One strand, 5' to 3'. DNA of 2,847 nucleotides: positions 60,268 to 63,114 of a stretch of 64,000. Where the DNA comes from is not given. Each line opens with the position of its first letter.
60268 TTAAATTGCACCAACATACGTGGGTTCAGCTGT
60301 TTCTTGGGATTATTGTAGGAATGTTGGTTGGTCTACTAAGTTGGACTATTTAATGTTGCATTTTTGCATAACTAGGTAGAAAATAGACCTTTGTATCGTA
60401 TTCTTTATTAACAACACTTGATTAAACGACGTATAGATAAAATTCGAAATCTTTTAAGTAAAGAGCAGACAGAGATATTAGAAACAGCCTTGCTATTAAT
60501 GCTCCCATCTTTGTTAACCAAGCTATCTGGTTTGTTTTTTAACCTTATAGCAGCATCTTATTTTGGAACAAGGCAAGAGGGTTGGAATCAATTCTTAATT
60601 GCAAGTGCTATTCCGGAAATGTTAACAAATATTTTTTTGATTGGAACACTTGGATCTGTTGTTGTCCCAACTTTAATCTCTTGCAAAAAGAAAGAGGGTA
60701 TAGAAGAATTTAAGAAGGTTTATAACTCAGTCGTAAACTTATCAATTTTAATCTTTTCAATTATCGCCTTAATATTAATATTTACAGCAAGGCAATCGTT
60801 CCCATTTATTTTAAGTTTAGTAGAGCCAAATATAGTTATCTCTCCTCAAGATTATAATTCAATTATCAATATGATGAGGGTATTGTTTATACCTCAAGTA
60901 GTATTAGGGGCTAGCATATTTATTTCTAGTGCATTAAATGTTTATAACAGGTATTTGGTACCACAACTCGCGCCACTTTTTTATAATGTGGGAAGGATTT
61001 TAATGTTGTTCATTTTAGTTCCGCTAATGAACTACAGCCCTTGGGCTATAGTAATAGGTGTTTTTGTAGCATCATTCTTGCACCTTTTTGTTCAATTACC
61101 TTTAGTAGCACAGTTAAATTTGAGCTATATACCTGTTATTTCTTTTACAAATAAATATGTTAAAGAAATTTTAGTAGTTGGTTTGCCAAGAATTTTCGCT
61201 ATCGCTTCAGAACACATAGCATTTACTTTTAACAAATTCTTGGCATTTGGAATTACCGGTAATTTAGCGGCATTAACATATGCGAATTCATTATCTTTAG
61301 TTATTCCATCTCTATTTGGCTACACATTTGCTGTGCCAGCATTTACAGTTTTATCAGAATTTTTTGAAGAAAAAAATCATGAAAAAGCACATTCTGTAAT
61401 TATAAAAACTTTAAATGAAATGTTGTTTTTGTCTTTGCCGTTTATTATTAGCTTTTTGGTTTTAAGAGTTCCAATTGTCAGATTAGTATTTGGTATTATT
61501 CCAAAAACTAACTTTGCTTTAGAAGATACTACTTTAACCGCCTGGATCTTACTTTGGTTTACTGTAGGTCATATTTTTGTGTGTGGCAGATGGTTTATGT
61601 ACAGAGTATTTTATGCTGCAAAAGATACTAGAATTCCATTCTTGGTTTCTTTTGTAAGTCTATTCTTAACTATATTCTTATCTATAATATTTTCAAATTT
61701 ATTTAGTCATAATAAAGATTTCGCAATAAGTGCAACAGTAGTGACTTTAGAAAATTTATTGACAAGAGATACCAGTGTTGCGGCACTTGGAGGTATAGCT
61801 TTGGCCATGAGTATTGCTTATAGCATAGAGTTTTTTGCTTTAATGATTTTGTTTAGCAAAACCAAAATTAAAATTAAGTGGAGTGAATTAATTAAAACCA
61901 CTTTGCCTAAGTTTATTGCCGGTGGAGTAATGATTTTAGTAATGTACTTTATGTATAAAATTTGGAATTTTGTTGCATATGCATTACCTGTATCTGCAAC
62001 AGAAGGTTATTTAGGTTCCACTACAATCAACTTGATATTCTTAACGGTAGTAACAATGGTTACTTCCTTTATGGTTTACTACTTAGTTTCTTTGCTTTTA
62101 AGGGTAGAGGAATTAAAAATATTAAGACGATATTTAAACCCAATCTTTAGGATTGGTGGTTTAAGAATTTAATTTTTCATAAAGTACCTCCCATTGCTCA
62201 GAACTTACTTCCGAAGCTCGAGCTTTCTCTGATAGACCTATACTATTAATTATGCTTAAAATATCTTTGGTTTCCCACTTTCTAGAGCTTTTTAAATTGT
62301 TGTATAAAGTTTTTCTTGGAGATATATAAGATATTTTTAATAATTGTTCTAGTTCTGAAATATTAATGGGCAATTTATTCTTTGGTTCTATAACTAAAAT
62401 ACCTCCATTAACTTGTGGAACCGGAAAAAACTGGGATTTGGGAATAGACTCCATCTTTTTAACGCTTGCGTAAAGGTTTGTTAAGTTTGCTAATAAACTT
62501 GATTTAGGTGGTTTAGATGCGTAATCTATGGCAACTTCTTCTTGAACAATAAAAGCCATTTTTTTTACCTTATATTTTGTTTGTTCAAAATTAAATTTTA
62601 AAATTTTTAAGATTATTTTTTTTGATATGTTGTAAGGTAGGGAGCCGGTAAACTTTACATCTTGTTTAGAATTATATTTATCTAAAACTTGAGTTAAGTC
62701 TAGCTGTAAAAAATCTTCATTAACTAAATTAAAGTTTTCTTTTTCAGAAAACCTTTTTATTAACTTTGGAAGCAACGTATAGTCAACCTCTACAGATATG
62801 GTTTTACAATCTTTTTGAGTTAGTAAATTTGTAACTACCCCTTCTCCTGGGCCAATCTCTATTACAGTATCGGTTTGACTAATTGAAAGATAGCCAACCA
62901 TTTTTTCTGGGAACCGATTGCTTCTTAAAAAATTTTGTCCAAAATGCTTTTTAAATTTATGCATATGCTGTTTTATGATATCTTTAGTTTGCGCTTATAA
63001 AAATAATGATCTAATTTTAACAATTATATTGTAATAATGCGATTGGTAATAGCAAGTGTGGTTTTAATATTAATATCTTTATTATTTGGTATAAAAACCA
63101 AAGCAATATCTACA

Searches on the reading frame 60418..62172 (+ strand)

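Call 13: search_protein_families(library=pfam, proteins=[window:60418-62172:+], max_evalue=0.01)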
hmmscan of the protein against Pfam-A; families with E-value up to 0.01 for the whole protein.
window:60418-62172:+ (584 aa): 1 family
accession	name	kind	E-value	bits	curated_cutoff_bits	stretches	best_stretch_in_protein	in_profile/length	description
PF03023.19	MurJ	-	3.4e-45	154.9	27.4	1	46-444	2-389/451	Lipid II flippase MurJ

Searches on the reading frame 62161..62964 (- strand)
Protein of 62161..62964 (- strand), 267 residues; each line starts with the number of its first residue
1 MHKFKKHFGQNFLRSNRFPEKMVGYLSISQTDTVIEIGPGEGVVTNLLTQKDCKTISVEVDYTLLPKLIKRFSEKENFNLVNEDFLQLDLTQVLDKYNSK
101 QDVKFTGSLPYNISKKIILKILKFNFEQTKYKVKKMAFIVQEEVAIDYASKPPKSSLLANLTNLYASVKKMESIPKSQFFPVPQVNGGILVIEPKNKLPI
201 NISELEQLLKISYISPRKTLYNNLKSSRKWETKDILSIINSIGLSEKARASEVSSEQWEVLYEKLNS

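Call 13: search_protein_families(library=pfam, proteins=[window:62161-62964:-], max_evalue=0.01)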
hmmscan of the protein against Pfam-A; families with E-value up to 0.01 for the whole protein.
window:62161-62964:- (267 aa): 1 family
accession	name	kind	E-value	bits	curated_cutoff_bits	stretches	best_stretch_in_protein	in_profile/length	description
PF00398.26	RrnaAD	-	6.2e-39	134.1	24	1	1-265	1-261/263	Ribosomal RNA adenine dimethylase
